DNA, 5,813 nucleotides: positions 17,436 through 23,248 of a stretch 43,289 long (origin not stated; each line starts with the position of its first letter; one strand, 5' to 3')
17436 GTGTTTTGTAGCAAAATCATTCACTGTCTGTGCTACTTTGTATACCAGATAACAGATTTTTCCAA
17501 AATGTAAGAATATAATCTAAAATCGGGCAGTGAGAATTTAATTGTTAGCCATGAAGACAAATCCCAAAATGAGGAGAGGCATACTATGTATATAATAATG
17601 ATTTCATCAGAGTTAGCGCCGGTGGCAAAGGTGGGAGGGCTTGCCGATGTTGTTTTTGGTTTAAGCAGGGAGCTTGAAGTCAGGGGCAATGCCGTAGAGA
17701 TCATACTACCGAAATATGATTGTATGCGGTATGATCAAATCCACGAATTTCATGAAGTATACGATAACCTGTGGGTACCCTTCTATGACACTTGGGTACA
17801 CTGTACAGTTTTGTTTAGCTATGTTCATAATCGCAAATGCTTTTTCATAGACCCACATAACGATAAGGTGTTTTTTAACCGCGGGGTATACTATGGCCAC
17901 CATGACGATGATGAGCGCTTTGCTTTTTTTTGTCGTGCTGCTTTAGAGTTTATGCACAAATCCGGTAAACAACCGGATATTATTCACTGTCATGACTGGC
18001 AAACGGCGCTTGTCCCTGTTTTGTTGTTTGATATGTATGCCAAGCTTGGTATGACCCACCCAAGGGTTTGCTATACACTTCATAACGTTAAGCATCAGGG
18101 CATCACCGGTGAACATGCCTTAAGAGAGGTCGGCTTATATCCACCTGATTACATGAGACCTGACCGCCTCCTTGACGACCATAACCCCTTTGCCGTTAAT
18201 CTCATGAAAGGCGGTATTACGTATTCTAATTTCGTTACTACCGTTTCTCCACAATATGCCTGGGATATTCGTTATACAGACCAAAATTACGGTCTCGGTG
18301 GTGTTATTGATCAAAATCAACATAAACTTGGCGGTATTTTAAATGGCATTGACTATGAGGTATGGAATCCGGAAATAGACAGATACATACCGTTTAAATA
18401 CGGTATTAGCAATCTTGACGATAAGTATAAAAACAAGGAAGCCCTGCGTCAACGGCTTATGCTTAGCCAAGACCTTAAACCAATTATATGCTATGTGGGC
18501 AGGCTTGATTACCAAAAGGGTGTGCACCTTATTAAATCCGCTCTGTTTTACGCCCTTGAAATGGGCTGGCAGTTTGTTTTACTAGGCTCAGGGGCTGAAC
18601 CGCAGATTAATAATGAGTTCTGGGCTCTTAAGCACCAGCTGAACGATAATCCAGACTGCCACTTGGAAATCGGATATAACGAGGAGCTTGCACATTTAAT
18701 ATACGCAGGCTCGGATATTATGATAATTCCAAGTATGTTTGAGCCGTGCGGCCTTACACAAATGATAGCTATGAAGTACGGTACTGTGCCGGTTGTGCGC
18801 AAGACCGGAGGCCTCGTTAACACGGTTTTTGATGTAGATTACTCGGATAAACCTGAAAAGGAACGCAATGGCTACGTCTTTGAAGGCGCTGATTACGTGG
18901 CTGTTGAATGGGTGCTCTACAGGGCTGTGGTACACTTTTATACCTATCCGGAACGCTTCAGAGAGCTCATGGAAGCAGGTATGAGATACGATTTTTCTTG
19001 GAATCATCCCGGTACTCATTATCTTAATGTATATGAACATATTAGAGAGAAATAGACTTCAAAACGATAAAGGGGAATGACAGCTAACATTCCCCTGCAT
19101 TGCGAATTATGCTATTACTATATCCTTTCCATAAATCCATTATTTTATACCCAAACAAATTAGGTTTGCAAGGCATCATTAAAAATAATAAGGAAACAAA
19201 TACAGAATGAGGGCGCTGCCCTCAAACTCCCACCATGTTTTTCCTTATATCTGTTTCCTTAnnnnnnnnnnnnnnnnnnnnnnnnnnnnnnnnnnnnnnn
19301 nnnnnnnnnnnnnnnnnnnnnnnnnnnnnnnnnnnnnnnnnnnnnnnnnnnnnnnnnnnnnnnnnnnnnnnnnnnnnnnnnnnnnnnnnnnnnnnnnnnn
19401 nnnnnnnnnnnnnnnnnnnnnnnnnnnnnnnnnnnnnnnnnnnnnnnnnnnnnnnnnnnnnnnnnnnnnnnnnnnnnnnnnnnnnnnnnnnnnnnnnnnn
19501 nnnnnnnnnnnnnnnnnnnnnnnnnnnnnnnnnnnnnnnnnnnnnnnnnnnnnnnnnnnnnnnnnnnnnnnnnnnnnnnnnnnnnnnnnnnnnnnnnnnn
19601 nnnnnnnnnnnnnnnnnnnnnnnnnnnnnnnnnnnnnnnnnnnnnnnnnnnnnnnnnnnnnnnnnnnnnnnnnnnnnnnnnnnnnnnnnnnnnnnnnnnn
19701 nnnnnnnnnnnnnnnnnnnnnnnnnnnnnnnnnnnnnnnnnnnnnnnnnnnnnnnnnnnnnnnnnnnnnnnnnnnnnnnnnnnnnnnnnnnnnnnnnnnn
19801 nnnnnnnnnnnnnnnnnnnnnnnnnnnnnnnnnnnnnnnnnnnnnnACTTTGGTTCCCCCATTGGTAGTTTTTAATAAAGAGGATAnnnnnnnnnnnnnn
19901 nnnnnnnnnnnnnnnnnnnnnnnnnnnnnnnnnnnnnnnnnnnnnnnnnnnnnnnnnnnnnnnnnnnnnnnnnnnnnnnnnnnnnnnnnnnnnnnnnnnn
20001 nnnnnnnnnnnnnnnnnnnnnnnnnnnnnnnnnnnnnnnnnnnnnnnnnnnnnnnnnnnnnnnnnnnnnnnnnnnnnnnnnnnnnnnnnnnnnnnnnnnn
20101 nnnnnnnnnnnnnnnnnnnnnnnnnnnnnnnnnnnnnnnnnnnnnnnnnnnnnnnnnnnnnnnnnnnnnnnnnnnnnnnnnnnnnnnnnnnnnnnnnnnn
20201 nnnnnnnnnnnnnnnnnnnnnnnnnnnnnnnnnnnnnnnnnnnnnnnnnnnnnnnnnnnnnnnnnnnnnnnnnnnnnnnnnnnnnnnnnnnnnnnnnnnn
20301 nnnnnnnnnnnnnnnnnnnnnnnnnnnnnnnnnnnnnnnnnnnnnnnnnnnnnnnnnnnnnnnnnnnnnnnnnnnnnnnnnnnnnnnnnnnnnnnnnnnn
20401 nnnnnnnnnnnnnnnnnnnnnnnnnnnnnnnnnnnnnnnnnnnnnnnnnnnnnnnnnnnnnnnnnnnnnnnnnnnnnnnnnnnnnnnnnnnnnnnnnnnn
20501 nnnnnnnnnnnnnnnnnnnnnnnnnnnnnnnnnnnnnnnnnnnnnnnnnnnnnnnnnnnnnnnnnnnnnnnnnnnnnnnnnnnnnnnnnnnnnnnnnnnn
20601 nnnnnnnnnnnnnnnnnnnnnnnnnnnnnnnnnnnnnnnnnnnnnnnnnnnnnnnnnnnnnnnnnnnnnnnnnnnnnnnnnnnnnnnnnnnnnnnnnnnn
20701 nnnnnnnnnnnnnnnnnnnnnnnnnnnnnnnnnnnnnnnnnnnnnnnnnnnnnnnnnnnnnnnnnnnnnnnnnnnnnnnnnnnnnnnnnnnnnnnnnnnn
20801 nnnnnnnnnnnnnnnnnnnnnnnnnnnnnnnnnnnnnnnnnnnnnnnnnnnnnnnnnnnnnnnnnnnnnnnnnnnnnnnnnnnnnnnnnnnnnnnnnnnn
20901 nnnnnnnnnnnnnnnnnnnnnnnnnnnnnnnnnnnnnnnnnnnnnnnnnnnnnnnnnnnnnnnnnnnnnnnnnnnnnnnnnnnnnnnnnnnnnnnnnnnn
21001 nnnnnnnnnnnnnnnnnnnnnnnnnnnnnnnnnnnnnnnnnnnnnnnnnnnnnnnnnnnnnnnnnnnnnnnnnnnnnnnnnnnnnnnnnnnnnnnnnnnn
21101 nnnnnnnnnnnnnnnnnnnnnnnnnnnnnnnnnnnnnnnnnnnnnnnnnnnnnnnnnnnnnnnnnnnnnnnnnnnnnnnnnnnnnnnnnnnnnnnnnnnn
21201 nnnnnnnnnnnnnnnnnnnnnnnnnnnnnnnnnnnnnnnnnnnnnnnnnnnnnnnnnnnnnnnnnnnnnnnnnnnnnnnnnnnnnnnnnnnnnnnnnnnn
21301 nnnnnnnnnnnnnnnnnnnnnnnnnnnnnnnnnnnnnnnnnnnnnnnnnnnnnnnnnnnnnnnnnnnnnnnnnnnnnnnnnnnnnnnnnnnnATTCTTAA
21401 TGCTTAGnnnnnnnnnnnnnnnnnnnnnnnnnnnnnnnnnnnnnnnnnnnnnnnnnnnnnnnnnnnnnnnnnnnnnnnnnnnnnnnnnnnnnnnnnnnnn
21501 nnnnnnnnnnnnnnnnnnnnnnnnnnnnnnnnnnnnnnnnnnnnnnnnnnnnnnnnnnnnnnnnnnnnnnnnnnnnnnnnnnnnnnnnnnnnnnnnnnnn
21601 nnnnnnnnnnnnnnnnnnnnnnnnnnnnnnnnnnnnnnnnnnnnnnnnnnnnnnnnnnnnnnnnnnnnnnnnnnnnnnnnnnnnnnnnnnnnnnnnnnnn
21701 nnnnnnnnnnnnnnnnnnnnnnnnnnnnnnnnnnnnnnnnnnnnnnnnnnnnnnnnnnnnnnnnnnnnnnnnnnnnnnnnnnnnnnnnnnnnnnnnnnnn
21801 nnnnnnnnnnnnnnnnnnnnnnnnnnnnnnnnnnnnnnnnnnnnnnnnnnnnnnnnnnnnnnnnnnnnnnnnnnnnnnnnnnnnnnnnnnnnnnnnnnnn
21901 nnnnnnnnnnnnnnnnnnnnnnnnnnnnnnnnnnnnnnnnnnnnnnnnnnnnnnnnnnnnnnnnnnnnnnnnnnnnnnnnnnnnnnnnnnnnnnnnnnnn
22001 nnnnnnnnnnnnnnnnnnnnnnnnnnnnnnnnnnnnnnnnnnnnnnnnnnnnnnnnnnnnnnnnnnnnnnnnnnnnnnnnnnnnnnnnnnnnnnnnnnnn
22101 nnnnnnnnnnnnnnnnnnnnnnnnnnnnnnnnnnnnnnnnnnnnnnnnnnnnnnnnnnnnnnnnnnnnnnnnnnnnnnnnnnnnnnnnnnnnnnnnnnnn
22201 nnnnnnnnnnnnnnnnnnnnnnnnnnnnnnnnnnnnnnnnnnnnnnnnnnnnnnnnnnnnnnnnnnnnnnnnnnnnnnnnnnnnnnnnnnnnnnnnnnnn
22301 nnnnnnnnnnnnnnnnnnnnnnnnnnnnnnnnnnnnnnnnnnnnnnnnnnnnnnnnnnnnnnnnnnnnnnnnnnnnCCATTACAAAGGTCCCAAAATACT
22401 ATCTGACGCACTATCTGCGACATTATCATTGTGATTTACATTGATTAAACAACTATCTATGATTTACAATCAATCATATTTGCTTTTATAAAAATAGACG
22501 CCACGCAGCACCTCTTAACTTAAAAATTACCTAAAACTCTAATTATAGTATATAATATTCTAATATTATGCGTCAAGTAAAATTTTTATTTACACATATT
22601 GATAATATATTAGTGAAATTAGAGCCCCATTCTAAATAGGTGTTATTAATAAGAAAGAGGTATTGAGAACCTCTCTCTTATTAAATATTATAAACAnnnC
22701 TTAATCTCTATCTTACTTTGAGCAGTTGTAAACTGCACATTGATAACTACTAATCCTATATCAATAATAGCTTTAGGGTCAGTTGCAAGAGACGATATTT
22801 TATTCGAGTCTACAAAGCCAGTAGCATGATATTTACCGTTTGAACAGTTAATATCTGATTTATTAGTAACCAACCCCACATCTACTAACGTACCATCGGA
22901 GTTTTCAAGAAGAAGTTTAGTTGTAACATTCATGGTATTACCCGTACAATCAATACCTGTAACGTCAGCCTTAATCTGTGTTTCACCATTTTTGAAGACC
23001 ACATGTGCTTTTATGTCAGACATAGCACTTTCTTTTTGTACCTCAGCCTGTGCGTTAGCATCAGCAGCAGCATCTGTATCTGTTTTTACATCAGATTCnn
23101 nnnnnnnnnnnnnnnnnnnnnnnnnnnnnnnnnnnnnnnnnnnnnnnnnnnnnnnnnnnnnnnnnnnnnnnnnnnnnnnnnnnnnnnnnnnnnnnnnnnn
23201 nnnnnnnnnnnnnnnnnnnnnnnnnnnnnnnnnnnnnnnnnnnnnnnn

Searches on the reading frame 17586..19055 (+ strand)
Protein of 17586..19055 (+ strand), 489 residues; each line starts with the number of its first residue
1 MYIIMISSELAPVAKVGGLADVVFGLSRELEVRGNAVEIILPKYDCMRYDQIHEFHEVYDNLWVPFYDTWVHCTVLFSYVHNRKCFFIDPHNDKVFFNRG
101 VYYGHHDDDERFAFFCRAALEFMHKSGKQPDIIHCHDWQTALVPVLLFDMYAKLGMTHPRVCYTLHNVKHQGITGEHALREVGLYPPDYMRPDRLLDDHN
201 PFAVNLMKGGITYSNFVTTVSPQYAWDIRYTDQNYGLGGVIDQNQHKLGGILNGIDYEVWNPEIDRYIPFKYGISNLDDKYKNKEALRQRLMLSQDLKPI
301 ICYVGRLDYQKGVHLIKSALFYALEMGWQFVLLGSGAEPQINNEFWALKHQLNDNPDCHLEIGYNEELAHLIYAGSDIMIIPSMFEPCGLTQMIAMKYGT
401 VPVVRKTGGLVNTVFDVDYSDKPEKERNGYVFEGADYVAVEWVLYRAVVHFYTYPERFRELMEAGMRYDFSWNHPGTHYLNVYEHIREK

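Call 5: search_protein_families(library=pfam, proteins=[window:17586-19055:+], max_evalue=0.01)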
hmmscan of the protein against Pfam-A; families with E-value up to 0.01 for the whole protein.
window:17586-19055:+ (489 aa): 5 families
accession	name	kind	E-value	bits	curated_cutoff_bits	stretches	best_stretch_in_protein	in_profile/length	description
PF08323.17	Glyco_transf_5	-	1.9e-66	224.6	22.7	1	3-242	2-238/239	Starch synthase catalytic domain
PF00534.26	Glycos_transf_1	-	1.3e-13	51.3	26.4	1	297-416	14-133/172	Glycosyl transferases group 1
PF13692.12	Glyco_trans_1_4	-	1.5e-10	41.9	27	1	299-415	2-116/142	Glycosyl transferases group 1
PF13439.12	Glyco_transf_4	-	5.7e-07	30.1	28.5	1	16-189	1-109/170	Glycosyltransferase Family 4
PF13579.12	Glyco_trans_4_4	-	0.001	19.9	29.7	1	17-183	1-103/158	Glycosyl transferase 4-like domain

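Call 23: search_protein_families(library=ncbifam, proteins=[window:17586-19055:+], max_evalue=0.00001)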
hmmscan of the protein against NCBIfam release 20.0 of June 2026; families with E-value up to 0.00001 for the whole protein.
window:17586-19055:+ (489 aa): 17 families
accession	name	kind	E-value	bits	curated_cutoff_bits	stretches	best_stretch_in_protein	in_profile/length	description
NF001905.0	PRK00654.2-4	subfamily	2.1e-252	837.9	560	1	1-488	1-488/489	glycogen synthase GlgA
NF001902.0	PRK00654.2-1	equivalog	2e-229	762.1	845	1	1-488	1-491/492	glycogen synthase GlgA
TIGR02095.1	glgA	subfamily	4.6e-160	533.4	328.45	1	1-485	1-476/477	glycogen/starch synthase, ADP-glucose type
NF001898.0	PRK00654.1-1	equivalog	1.4e-119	399.9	603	1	1-486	1-475/477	glycogen synthase GlgA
NF001903.0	PRK00654.2-2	equivalog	6.2e-112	374.7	616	1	1-487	1-479/482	glycogen synthase GlgA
NF001899.0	PRK00654.1-2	equivalog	1.2e-111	373.4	459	1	1-487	1-476/478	glycogen synthase GlgA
NF001900.0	PRK00654.1-3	equivalog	4.5e-93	312.3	509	1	1-487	1-455/481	glycogen synthase GlgA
NF001904.0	PRK00654.2-3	equivalog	3e-88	296.6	577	1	1-485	1-473/475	glycogen synthase GlgA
NF010699.0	PRK14099.1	equivalog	7.6e-88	295.1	762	1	3-486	6-479/485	glycogen synthase GlgA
NF010698.0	PRK14098.1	equivalog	4.3e-76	256.5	754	1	3-488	8-488/489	starch synthase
NF001901.0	PRK00654.1-5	equivalog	1.2e-74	251.6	649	1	3-486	26-491/502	glycogen synthase GlgA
NF001906.0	PRK00654.2-5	equivalog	1.3e-73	248.6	870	1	2-485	7-482/485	glycogen synthase GlgA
TIGR02149.1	glgA_Coryne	subfamily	1.5e-13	50.7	302.4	1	285-486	192-390/391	glycogen synthase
NF038295.1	EPS_HpsP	equivalog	2.5e-09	36.6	550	1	273-485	184-386/388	hormogonium polysaccharide biosynthesis glycosyltransferase HpsP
NF047684.1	TeichurnBiosyTuaC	equivalog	5e-08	32.3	550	1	269-415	191-328/391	teichuronic acid biosynthesis protein TuaC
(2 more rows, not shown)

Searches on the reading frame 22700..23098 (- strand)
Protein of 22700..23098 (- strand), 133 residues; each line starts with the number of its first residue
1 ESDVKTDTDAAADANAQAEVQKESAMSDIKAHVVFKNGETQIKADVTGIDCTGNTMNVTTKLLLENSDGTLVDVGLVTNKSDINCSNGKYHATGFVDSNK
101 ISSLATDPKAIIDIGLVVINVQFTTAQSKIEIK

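Call 29: search_protein_families(library=pfam, proteins=[window:22700-23098:-], max_evalue=10)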
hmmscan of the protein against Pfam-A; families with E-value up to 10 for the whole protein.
seq(133 aa): 0 families
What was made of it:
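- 22700..23107 (-): Extra C-terminal domain (about aa 1201-1336) of unknown function. It is absent from the orthologue. No Pfam hit (call 29).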
